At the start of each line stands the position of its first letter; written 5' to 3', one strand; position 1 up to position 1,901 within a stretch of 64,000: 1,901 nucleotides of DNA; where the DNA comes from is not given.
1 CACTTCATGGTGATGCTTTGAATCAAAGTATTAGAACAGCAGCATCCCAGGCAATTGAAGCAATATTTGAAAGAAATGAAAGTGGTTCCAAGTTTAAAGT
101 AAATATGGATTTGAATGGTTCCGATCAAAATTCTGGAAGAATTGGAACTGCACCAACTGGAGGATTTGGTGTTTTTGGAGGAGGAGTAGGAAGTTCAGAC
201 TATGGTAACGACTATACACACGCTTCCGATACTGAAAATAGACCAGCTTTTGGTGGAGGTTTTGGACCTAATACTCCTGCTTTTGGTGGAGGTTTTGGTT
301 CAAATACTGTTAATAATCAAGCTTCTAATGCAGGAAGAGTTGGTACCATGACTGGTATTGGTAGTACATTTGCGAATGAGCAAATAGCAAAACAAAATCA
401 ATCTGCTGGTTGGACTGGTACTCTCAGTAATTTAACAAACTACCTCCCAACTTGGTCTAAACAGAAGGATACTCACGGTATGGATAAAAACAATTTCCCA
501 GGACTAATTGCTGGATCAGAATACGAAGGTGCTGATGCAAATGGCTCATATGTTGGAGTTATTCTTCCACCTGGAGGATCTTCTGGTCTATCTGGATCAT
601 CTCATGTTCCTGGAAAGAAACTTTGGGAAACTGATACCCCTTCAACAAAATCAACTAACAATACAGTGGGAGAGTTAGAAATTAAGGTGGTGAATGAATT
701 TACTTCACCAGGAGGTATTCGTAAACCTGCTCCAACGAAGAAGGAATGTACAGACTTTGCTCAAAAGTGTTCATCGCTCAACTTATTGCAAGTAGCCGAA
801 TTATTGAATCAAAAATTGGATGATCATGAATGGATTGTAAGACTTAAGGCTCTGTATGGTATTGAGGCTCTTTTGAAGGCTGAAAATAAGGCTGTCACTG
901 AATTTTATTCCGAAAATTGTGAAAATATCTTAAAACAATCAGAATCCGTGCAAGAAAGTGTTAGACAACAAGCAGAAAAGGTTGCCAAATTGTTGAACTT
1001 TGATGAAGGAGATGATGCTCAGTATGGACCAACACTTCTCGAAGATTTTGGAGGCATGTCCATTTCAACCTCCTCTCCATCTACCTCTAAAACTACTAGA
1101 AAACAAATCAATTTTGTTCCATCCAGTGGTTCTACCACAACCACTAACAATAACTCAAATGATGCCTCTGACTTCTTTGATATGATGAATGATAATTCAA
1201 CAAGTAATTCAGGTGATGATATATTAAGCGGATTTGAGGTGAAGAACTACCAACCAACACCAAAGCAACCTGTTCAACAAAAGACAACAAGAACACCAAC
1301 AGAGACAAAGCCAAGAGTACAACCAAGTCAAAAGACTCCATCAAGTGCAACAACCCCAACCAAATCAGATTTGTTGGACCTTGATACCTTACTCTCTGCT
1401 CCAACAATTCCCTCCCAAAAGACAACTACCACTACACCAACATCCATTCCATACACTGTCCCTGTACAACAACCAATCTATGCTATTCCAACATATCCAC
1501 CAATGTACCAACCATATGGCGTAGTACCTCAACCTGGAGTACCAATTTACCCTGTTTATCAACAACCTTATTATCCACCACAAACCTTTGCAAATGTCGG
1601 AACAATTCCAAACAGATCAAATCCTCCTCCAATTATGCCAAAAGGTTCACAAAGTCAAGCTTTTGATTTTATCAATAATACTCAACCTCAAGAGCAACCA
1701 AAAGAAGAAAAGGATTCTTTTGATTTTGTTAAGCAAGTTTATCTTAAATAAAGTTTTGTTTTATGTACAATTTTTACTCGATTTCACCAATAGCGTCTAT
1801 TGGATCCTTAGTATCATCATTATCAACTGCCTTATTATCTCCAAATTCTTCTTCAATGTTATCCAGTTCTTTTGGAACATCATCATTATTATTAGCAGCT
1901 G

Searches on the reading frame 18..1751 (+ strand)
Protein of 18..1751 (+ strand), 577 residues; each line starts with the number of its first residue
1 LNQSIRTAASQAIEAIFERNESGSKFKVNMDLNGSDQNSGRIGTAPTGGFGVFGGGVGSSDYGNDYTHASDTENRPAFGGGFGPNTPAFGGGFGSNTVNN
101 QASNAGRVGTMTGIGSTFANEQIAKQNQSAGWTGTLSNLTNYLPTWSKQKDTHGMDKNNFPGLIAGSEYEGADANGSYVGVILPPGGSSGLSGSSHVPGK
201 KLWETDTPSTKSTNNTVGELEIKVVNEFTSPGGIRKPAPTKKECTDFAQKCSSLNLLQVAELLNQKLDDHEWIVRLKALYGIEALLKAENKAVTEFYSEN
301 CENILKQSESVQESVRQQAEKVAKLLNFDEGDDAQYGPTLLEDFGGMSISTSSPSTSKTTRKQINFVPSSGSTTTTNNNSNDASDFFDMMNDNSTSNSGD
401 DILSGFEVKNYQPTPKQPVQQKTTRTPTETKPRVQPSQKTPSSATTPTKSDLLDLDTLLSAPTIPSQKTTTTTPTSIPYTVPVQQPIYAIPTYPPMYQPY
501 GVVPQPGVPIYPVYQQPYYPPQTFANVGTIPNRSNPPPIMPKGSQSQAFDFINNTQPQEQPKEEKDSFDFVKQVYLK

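Call 32: search_protein_families(library=pfam, proteins=[window:18-1751:+])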
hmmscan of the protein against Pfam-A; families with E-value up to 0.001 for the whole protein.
window:18-1751:+ (577 aa): 1 family
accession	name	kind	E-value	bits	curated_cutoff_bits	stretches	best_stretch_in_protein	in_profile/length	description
PF25827.1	TVHS-like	-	2.6e-07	30.9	27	1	236-323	15-102/105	Tepsin VHS/ENTH-like domain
